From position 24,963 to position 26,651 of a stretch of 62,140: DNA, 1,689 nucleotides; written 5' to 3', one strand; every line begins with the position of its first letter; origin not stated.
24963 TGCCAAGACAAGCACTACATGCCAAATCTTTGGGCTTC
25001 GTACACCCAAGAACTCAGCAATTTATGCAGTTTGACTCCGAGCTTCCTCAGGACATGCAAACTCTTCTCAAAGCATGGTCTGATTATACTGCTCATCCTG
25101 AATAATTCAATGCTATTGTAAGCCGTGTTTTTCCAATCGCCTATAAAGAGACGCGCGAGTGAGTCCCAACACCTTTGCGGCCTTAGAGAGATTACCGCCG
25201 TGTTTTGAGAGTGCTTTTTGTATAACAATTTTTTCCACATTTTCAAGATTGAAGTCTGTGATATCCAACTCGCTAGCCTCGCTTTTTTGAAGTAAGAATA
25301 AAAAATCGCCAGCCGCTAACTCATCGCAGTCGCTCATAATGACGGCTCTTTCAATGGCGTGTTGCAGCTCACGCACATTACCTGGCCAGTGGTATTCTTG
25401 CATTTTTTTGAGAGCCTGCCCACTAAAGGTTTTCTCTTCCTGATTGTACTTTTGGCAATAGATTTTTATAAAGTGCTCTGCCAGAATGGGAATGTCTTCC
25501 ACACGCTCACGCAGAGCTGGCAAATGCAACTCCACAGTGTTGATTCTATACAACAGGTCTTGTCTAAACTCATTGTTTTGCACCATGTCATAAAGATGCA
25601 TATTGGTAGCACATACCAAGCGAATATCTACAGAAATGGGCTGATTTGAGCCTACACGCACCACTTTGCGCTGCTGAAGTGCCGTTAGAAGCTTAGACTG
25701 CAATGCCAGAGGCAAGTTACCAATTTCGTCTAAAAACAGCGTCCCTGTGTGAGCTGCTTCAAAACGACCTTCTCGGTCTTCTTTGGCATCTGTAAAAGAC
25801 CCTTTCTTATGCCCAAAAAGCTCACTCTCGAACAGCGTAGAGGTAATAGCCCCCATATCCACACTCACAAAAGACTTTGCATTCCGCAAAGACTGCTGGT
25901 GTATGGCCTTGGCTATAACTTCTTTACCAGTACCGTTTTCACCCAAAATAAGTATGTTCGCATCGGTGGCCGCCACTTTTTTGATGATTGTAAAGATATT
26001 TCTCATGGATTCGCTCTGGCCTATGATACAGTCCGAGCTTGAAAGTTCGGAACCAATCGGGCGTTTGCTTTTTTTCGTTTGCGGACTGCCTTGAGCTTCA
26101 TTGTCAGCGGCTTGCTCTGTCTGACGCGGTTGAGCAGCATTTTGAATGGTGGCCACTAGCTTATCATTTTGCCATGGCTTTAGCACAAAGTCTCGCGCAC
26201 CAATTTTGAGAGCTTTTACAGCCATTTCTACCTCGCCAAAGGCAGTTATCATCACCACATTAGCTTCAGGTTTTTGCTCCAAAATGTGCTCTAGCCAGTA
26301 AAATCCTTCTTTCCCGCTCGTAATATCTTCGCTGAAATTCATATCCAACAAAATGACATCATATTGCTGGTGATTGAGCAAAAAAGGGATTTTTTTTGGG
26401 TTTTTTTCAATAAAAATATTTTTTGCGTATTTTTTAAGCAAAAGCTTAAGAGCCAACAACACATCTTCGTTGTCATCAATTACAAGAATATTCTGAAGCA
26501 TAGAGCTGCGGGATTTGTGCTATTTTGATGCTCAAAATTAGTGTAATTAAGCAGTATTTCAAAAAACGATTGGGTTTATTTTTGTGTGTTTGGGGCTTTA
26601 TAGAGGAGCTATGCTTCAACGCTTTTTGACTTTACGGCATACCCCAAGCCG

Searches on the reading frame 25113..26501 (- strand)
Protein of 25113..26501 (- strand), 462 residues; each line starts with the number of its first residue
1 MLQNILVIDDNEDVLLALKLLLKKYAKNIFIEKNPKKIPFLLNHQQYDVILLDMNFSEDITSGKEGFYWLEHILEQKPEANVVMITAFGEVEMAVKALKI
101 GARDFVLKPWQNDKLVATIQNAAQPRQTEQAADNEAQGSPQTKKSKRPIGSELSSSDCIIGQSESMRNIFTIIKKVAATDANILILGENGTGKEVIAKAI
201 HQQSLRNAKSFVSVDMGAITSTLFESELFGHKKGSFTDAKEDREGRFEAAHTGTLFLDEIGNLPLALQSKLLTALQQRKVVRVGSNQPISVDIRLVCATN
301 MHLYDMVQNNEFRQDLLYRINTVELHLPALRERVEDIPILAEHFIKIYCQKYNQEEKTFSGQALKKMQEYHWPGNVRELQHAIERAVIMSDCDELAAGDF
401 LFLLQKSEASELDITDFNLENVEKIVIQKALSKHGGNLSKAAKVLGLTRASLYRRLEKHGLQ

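Call 18: search_protein_families(library=pfam, proteins=[window:25113-26501:-], max_evalue=0.001)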
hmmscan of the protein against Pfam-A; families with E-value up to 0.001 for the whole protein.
window:25113-26501:- (462 aa): 11 families
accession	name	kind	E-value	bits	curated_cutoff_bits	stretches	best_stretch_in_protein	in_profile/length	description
PF00158.32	Sigma54_activat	-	2.5e-68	229.4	20.2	1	159-325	1-167/168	Sigma-54 interaction domain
PF25601.1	AAA_lid_14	-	1.8e-24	85.8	27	1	331-411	1-81/87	AAA+ ATPase lid domain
PF14532.12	Sigma54_activ_2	-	7.2e-21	75.3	25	1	160-330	1-138/138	Sigma-54 interaction domain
PF00072.30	Response_reg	-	6.4e-20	71.8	30.2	1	5-119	1-110/111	Response regulator receiver domain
PF02954.25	HTH_8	-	2.4e-15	56.4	22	1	419-458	2-41/42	Bacterial regulatory protein, Fis family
PF01078.27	Mg_chelatase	-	1.9e-06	27.9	20.3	1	173-301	15-158/207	Magnesium chelatase, subunit ChlI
PF07728.20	AAA_5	-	1.8e-05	25.2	22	1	182-300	1-122/139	AAA domain (dynein-related subfamily)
PF00004.35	AAA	-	2.9e-05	24.9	21.2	1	183-304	1-111/131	ATPase family associated with various cellular activities (AAA)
PF07724.20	AAA_2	-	0.00016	22.2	27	1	181-312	4-136/166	AAA domain (Cdc48 subfamily)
PF18024.7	HTH_50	-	0.00079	19.5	27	0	419-462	8-50/50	Helix-turn-helix domain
PF12775.13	AAA_7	-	0.00086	19.3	25.8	0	152-221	6-74/181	P-loop containing dynein motor region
